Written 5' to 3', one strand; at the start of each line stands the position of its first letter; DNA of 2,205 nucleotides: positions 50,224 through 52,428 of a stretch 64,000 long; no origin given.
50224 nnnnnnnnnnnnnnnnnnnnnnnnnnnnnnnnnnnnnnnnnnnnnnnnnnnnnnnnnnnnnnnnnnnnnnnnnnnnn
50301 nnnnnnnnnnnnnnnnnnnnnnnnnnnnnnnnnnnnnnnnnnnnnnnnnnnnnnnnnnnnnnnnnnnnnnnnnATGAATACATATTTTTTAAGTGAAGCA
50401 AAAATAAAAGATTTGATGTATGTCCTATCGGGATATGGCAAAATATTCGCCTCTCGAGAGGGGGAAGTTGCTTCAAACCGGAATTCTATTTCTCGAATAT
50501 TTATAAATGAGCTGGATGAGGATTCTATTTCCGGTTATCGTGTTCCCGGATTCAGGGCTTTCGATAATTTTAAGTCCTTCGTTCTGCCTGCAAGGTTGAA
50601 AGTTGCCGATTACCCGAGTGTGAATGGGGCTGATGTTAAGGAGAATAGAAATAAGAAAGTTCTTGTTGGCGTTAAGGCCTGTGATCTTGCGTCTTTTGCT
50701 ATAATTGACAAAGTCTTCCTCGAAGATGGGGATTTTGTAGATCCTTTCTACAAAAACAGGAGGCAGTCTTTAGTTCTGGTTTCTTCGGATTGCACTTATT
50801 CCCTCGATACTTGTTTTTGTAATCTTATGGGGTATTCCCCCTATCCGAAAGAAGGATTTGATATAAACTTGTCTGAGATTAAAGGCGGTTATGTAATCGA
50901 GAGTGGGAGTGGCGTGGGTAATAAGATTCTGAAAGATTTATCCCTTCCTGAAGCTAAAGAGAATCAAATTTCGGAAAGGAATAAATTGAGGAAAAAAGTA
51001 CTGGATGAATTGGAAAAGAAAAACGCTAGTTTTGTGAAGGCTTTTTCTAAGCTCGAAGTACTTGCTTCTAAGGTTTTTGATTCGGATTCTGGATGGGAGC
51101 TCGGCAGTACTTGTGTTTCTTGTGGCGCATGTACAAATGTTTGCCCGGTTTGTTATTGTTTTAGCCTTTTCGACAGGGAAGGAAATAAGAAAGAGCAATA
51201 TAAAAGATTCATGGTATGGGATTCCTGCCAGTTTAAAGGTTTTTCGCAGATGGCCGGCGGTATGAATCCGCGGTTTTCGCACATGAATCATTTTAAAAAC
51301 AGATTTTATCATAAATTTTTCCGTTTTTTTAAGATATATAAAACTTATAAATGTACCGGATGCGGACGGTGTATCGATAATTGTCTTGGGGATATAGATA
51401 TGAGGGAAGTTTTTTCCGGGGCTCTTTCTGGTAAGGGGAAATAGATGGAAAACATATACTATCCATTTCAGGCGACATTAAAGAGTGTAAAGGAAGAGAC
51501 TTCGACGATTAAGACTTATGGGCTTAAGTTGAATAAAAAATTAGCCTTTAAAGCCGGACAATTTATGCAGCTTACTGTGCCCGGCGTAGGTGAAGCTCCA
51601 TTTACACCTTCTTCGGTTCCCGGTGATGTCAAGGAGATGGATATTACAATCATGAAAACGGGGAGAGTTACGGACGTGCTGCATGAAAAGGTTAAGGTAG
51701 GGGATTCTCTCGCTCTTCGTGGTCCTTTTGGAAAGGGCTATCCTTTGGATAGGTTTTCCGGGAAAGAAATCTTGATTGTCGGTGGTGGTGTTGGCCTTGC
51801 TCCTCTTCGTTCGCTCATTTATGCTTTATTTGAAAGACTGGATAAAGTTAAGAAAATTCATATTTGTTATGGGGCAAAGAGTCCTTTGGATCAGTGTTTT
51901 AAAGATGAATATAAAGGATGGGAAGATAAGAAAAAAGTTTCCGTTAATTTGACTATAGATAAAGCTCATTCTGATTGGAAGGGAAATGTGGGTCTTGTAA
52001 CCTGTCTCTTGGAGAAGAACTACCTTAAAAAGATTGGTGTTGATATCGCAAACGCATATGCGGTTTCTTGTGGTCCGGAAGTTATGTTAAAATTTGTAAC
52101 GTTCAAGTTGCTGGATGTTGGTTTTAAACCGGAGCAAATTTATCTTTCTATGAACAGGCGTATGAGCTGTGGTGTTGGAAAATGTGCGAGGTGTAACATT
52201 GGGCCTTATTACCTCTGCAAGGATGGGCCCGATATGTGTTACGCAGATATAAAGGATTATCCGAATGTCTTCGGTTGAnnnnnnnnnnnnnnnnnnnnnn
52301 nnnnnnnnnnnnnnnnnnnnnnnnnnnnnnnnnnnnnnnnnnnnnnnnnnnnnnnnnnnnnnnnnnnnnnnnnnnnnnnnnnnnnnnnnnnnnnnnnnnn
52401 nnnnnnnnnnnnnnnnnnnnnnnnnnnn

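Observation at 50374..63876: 17-gene operon joining an AsrAB/HydBG-like module, a degenerate MopB subunit, a group 4 [NiFe] hydrogenase and a full Mrp antiporter module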

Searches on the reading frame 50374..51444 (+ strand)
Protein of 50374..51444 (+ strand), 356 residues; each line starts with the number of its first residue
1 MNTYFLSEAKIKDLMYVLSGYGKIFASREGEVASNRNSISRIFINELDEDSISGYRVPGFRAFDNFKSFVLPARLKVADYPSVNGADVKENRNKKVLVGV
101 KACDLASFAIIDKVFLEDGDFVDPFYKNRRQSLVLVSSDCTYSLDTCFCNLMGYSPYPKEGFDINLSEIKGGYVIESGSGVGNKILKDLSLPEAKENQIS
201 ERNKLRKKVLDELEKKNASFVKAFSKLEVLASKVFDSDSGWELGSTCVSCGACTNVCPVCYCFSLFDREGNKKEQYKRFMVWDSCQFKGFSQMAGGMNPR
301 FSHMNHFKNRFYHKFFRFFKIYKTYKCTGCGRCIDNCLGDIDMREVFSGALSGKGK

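Call 3: search_protein_families(library=pfam, proteins=[window:50374-51444:+], max_evalue=0.01)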
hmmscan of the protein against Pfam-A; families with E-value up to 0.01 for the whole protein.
window:50374-51444:+ (356 aa): 12 families
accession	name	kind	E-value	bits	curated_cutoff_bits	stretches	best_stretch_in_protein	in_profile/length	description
PF17179.9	Fer4_22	-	2.9e-27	95.8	27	1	246-340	1-94/95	4Fe-4S dicluster domain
PF13187.11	Fer4_9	-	3e-07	30.8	27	1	234-258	34-48/52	4Fe-4S dicluster domain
PF12797.12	Fer4_2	-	2.4e-06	27.6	24.5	1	246-259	9-22/22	4Fe-4S binding domain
PF13237.11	Fer4_10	-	5.1e-06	26.8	25.5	1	245-275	7-29/53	4Fe-4S dicluster domain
PF13183.11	Fer4_8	-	3.7e-05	24.6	27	1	246-337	4-64/68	4Fe-4S dicluster domain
PF00037.32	Fer4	-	5.3e-05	23.3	21.1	0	246-259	7-20/24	4Fe-4S binding domain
PF12800.12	Fer4_4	-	6.8e-05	23.3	24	0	325-337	2-14/17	4Fe-4S binding domain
PF13534.11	Fer4_17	-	0.00024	22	22.2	0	247-262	2-17/61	4Fe-4S dicluster domain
PF14697.11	Fer4_21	-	0.00087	19.8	35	0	245-263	39-57/59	4Fe-4S dicluster domain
PF13746.11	Fer4_18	-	0.0012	19.5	27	0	245-259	59-73/114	4Fe-4S dicluster domain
PF12838.12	Fer4_7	-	0.0036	18.2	27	0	246-337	1-48/52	4Fe-4S dicluster domain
PF12798.12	Fer4_3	-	0.0089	17.2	27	0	327-337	1-11/15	4Fe-4S binding domain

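Call 34: search_solved_structures(query=window:50374-51444:+, max_evalue=1)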
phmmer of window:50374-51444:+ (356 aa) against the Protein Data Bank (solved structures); distinct sequences matched with E-value up to 1: 14.
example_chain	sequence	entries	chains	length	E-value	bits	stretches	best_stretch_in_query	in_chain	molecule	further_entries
9nez_B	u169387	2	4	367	9.9e-30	107.1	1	85-342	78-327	Sulfhydrogenase 1 subunit beta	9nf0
8rvu_E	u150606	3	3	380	9.3e-06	28.2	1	206-263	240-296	Formate dehydrogenase, beta subunit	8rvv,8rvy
9t1s_M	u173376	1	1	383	0.00036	23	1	239-263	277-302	formate dehydrogenase (coenzyme F420)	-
1clf_A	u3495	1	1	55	0.018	17.4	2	241-260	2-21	FERREDOXIN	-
7bkb_E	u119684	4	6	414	0.049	16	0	244-265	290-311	Formate dehydrogenase, beta subunit (F420)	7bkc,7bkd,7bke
1fdn_A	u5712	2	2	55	0.056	15.8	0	244-259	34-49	FERREDOXIN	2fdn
1fca_A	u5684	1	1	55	0.19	14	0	245-259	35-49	FERREDOXIN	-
8hac_A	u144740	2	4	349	0.22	13.8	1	129-166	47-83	ATPase ASNA1 homolog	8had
8rqz_C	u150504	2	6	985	0.44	12.8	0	244-259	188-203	Probable oxidoreductase YjgC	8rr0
9gzq_A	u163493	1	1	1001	0.45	12.8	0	244-259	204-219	Probable oxidoreductase YjgC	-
9g03_E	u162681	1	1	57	0.55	12.5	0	238-259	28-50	Ferredoxin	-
1xer_A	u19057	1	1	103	0.67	12.2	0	246-277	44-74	FERREDOXIN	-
7vw6_A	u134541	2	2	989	0.79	12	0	233-262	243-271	Formate dehydrogenase | Tungsten-containing formate dehydrogenase alpha subunit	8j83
7e5z_A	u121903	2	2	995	0.8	12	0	233-262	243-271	Formate dehydrogenase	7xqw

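Call 47: find_related_loci(query=A3, collection=genome_contigs, flank=10000)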
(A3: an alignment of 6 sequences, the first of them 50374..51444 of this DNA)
Query A3 (356 aa) in genome_contigs; peptide patterns used: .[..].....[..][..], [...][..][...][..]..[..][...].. (x = any residue, [..] = any of these).
600 stretches matched a pattern (row limit reached: there are more); 383 encode a relative of the query (tblastn E <= 1e-3); the best 80 are kept; 80 distinct loci.
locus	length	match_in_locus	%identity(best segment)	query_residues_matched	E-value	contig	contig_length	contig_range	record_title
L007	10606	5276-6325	76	1-350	0e+0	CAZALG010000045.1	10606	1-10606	MAG TPA_asm: uncultured bacterium isolate binchicken_co100_122 genome assembly, contig: NODE_10057_length_10606_cov_5.63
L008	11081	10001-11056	73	1-352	9e-178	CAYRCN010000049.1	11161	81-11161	MAG TPA_asm: uncultured bacterium isolate binchicken_co89_629 genome assembly, contig: NODE_11666_length_11161_cov_8.683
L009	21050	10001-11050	73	1-350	1e-177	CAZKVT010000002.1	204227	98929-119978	MAG TPA_asm: uncultured bacterium isolate binchicken_co262_311 genome assembly, contig: NODE_22_length_204227_cov_20.357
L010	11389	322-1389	71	1-356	3e-177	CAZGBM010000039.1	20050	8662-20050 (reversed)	MAG TPA_asm: uncultured bacterium isolate binchicken_co34_552 genome assembly, contig: NODE_4260_length_20050_cov_10.863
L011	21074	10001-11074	72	1-356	1e-175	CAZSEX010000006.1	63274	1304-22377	MAG TPA_asm: uncultured bacterium isolate binchicken_co116_333 genome assembly, contig: NODE_307_length_63274_cov_34.733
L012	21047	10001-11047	61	1-349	2e-150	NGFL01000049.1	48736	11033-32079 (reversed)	MAG: candidate division TA06 bacterium JGI_Cruoil_03_38_101 JGI24025J20009_10000180, whole genome shotgun sequence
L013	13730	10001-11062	60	1-354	1e-145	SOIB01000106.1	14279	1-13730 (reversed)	MAG: Candidatus Stahlbacteria bacterium isolate E29_bin14 NODE_1077_length_14279_cov_11.300759, whole genome shotgun seq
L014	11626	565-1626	58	1-354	1e-140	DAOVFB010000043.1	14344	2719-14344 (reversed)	MAG TPA_asm: Candidatus Stahlbacteria bacterium isolate CSMAG_1098 CSMAG_1098_k141_2310433_length_14344_cov_24.7250, who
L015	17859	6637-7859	79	1-356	1e-121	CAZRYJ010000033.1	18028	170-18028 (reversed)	MAG TPA_asm: uncultured bacterium isolate SRP214966_co4_28 genome assembly, contig: NODE_2685_length_18028_cov_18.953764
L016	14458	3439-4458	39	1-347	3e-84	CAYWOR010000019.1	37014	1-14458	MAG TPA_asm: uncultured bacterium isolate SRP241326_co3_316 genome assembly, contig: NODE_1677_length_37014_cov_18.86125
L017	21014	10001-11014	40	1-347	3e-82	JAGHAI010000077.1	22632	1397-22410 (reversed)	MAG: bacterium isolate AUK226 PB_MBMC_180_c_000000000030, whole genome shotgun sequence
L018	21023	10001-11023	39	2-345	2e-80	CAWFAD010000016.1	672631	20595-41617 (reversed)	MAG: uncultured bacterium isolate MFD04716.bin.1.315 genome assembly, contig: contig_7517, whole genome shotgun sequence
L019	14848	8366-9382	37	4-345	3e-78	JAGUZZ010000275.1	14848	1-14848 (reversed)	MAG: bacterium isolate DeMMO6_31 c_000000016226, whole genome shotgun sequence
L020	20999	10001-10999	39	24-347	3e-78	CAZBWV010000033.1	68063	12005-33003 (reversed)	MAG TPA_asm: uncultured Calditrichaceae bacterium isolate binchicken_co219_443 genome assembly, contig: k141_438171, who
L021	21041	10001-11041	39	5-356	2e-77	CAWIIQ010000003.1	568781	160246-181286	MAG: Candidatus Krumholzibacteria bacterium isolate MFD03804.bin.1.34 genome assembly, contig: contig_36145, whole genom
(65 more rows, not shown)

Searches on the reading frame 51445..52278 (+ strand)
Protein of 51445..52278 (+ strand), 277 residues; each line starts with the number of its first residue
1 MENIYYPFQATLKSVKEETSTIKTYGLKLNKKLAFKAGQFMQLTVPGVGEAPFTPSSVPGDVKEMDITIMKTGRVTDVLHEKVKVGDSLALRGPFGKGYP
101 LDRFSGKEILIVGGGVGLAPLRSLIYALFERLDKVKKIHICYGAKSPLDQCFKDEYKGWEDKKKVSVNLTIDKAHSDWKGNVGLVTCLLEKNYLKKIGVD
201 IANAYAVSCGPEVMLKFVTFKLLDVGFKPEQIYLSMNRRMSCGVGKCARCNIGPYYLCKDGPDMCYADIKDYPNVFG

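Call 3: search_protein_families(library=pfam, proteins=[window:51445-52278:+], max_evalue=0.01)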
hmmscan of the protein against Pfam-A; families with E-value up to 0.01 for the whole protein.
window:51445-52278:+ (277 aa): 5 families
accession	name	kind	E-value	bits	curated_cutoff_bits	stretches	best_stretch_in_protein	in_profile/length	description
PF00175.26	NAD_binding_1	-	6e-13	49.8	22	1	112-218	2-107/109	Oxidoreductase NAD-binding domain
PF00970.30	FAD_binding_6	-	2.3e-07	31.5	21.1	1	10-97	2-96/99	Oxidoreductase FAD-binding domain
PF10418.14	DHODB_Fe-S_bind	-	2.5e-05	24.3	23.9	1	237-266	1-37/41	Iron-sulfur cluster binding domain of dihydroorotate dehydrogenase B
PF08022.18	FAD_binding_8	-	0.0059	17.1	22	0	19-84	14-83/109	FAD-binding domain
PF08030.17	NAD_binding_6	-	0.0099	16.4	22.2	0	108-141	3-40/156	Ferric reductase NAD binding domain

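Call 35: search_solved_structures(query=window:51445-52278:+, max_evalue=0.001)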
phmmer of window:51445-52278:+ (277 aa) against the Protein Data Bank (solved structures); distinct sequences matched with E-value up to 0.001: 55.
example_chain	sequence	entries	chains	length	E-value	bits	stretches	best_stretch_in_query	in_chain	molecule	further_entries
9nez_C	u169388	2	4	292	2e-46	161.4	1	28-275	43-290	Sulfhydrogenase 1 subunit gamma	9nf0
5ksw_B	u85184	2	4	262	1.1e-17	67.1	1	36-250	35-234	Dihydroorotate dehydrogenase B (NAD(+)), electron transfer subunit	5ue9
7qty_A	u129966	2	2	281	3.7e-17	65.4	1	83-234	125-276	Na(+)-translocating NADH-quinone reductase subunit F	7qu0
7qu3_A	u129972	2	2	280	3e-16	62.3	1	83-234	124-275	Na(+)-translocating NADH-quinone reductase subunit F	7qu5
8ad3_A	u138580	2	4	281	7.1e-16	61.1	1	82-234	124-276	Na(+)-translocating NADH-quinone reductase subunit F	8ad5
8ad4_A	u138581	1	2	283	7.2e-16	61.1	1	82-234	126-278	Na(+)-translocating NADH-quinone reductase subunit F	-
4u9u_A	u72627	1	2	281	7.3e-16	61.1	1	82-234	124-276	Na(+)-translocating NADH-quinone reductase subunit F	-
4uaj_A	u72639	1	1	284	7.6e-16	61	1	82-234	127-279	Na(+)-translocating NADH-quinone reductase subunit F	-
8a1t_F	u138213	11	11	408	1.9e-15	59.7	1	82-234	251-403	Na(+)-translocating NADH-quinone reductase subunit F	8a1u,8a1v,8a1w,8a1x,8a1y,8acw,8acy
7xk3_F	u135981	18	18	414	1.9e-15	59.7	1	82-234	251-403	Na(+)-translocating NADH-quinone reductase subunit F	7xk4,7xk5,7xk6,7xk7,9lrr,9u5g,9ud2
1tvc_A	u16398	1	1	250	2.2e-15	59.5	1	30-234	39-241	METHANE MONOOXYGENASE COMPONENT C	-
7rom_A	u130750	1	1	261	2.5e-15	59.3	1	30-231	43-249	NADH-cytochrome b5 reductase 1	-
1ep1_B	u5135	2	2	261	3e-15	59.1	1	37-250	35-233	DIHYDROOROTATE DEHYDROGENASE B (PYRK SUBUNIT)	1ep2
1ep3_B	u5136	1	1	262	3e-15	59.1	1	37-250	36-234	DIHYDROOROTATE DEHYDROGENASE B (PYRK SUBUNIT)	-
2r6h_A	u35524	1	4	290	1e-14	57.3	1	82-228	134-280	NADH:ubiquinone oxidoreductase, Na translocating, F subunit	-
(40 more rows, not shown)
